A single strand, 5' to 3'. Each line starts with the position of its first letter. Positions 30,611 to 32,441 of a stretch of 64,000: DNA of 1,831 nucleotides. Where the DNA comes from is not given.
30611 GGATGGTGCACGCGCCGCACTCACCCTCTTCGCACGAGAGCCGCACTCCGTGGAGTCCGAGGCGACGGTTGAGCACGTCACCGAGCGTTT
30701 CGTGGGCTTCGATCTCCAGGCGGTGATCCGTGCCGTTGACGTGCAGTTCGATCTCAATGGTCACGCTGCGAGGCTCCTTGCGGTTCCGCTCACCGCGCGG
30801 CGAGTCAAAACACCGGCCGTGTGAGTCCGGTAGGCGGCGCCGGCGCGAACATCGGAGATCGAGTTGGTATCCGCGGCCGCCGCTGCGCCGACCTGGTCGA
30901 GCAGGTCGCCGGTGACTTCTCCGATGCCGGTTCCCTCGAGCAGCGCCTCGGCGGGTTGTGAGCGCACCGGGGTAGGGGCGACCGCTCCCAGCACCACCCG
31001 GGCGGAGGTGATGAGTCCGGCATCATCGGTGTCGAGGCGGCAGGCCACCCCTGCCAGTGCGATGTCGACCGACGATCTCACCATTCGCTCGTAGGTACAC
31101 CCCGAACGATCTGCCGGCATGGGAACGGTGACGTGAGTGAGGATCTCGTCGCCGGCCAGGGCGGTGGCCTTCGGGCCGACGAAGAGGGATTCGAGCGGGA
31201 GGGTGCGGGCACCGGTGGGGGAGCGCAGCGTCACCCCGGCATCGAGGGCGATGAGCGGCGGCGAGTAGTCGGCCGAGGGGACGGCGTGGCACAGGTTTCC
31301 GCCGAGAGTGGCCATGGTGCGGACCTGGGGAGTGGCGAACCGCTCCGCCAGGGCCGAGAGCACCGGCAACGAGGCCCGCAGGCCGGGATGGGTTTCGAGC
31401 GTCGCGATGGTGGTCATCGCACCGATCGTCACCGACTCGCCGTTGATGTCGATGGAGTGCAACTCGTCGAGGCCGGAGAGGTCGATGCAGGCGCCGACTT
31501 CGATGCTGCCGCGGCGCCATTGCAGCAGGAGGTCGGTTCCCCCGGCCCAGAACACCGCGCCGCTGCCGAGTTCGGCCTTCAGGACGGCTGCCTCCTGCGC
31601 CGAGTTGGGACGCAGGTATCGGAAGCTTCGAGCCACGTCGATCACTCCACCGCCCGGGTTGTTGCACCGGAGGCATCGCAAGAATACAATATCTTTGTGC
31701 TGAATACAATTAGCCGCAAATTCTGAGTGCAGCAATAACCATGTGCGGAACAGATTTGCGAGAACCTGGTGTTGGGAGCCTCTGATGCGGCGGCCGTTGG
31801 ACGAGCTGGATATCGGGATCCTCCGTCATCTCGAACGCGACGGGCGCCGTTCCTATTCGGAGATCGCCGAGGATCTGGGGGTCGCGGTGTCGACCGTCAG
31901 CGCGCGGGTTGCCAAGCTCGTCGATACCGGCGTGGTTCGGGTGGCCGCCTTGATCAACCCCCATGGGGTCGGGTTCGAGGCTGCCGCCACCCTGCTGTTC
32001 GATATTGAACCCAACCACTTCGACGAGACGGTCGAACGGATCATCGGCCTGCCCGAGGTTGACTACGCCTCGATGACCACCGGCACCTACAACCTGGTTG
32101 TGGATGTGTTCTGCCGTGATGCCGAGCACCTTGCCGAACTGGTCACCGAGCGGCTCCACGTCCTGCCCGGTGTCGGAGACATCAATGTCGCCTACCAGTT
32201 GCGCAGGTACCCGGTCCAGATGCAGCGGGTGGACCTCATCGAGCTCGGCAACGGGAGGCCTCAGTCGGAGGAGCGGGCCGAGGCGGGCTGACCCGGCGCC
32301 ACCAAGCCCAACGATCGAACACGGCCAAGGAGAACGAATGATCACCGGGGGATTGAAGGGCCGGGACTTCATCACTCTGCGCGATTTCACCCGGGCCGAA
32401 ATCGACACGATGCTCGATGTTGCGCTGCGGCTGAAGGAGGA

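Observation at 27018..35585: Candidate undescribed N-compound catabolic pathway: Mo-hydroxylase arm and carbamoyltransferase/ureohydrolase/CE4 arm around an Lrp regulator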

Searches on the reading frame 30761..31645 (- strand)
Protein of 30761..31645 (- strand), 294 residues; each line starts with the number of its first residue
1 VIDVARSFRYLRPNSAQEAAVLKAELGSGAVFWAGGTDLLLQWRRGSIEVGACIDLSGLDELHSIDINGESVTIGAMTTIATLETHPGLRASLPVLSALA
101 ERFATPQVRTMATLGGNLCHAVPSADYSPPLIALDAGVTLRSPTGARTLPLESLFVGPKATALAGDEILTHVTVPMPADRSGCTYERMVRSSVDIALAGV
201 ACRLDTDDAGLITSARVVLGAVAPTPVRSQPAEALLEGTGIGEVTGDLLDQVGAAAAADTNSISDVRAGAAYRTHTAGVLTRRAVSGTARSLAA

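Call 4: search_protein_families(library=pfam, proteins=[window:30761-31645:-])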
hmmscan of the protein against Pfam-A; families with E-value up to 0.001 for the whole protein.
window:30761-31645:- (294 aa): 2 families
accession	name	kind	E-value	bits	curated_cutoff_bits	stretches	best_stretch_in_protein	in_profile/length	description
PF00941.27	FAD_binding_5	-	3.9e-48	163.9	27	1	7-176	2-169/170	FAD binding domain in molybdopterin dehydrogenase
PF03450.22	CO_deh_flav_C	-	3.3e-21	75.8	25.5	1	184-285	2-99/102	CO dehydrogenase flavoprotein C-terminal domain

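Call 5: search_protein_families(library=ncbifam, proteins=[window:30761-31645:-])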
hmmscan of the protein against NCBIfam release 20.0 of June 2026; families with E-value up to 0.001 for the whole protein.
window:30761-31645:- (294 aa): 8 families
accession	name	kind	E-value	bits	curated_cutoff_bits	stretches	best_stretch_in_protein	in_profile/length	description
NF043083.1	XdhB_XDHase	equivalog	3.3e-55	187.2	310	1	10-289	7-284/289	xanthine dehydrogenase subunit XdhB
NF041019.1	glyceraldDH_beta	equivalog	6.8e-52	176.4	350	1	7-286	5-278/280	glyceraldehyde dehydrogenase subunit beta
NF007427.0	PRK09971.1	equivalog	6.9e-52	176.4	287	1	9-288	6-283/292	xanthine dehydrogenase FAD-binding subunit XdhB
TIGR02963.1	xanthine_xdhA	equivalog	2.2e-46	158.5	467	1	9-283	194-463/468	xanthine dehydrogenase small subunit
TIGR03195.1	4hydrxCoA_B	equivalog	1.1e-39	136.5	404.55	2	7-120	4-116/321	4-hydroxybenzoyl-CoA reductase subunit beta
TIGR03199.1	pucC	equivalog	4.3e-25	88.5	306.05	1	13-276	1-257/264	xanthine dehydrogenase subunit C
TIGR03312.1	Se_sel_red_FAD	hypoth_equivalog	1.9e-17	63.3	241.5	1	9-281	3-243/257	molybdopterin-dependent oxidoreductase FAD-binding subunit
TIGR02969.1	mam_aldehyde_ox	subfamily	1.2e-05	23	1912.3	1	102-229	339-469/1330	aldehyde oxidase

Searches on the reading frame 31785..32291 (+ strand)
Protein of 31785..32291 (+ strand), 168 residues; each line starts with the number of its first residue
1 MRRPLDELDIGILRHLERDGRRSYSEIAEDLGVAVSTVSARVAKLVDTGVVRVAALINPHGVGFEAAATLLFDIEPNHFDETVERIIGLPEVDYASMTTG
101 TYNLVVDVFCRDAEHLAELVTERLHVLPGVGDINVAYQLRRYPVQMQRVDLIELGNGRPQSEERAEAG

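Call 4: search_protein_families(library=pfam, proteins=[window:31785-32291:+])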
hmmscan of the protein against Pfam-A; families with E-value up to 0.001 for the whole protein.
window:31785-32291:+ (168 aa): 10 families
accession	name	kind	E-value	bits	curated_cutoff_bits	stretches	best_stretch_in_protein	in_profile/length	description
PF13404.12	HTH_AsnC-type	-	8.1e-15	54.8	27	1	5-45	1-41/42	AsnC-type helix-turn-helix domain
PF13412.12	HTH_24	-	4.8e-14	52.1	21.9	1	5-52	1-48/48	Winged helix-turn-helix DNA-binding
PF01037.27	AsnC_trans_reg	-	1.7e-12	47.5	25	1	73-136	4-68/73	Lrp/AsnC ligand binding domain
PF12840.13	HTH_20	-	3.4e-08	33.7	27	1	11-53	8-50/51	Helix-turn-helix domain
PF09339.16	HTH_IclR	-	1.2e-05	25.4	22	1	11-52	7-49/52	IclR helix-turn-helix domain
PF12802.13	MarR_2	-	3.1e-05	24.5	27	1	9-53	7-52/61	MarR family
PF01022.26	HTH_5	-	3.2e-05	24.1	22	1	12-52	7-46/47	Bacterial regulatory protein, arsR family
PF25212.1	HVO_A0114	-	3.4e-05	24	27.6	1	2-53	17-68/84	HVO_A0114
PF22482.2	AsnC_trans_reg_3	-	0.00022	21.7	24.4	1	80-137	25-81/95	PF0864 C-terminal dimeric alpha+beta barrel domain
PF01047.28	MarR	-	0.00062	20.1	24.6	0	12-52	8-48/59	MarR family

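Call 5: search_protein_families(library=ncbifam, proteins=[window:31785-32291:+])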
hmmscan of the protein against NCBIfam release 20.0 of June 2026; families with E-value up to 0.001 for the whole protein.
window:31785-32291:+ (168 aa): 11 families
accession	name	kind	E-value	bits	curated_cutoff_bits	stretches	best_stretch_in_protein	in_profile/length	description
NF053758.1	ChrTpTrnRegChrS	equivalog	2.9e-20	72.6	250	1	4-146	11-154/158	chromate efflux transcriptional regulator ChrS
NF008384.0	PRK11179.1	equivalog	9.5e-17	61.2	227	1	5-128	7-132/153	transcriptional regulator AsnC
NF040947.1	trans_reg_LysM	equivalog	3.7e-16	59.1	180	1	5-141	1-135/136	HTH-type transcriptional regulator LysM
NF040820.1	trans_reg_LrpA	equivalog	6.2e-14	52.1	250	1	5-138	2-136/141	HTH-type transcriptional regulator LrpA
NF041395.1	TranRegLrpA1_Halo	equivalog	1.3e-11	44.7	250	1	12-134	10-133/142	HTH-type transcriptional regulator LrpA1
NF041396.1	TranRegLrp_Halo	equivalog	4.8e-11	42.7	190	1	6-122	4-121/149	HTH-type transcriptional regulator Lrp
NF008370.0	PRK11169.1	equivalog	1.5e-08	34.5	233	1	3-133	10-144/164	leucine-responsive transcriptional regulator Lrp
NF040707.3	Siroheme_Dcarb_AhbB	equivalog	4e-08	33.1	125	1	21-119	13-117/146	siroheme decarboxylase subunit beta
NF040708.3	Siroheme_Dcarb_AhbA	equivalog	3.2e-06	27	140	1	22-146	17-140/144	siroheme decarboxylase subunit alpha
NF033788.1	HTH_metalloreg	subfamily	1.1e-05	25.2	55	1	11-52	15-56/77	metalloregulator ArsR/SmtB family transcription factor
TIGR01884.1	cas_HTH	subfamily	6.3e-05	22.4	60.2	1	3-52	138-187/202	CRISPR-associated CARF protein Csa3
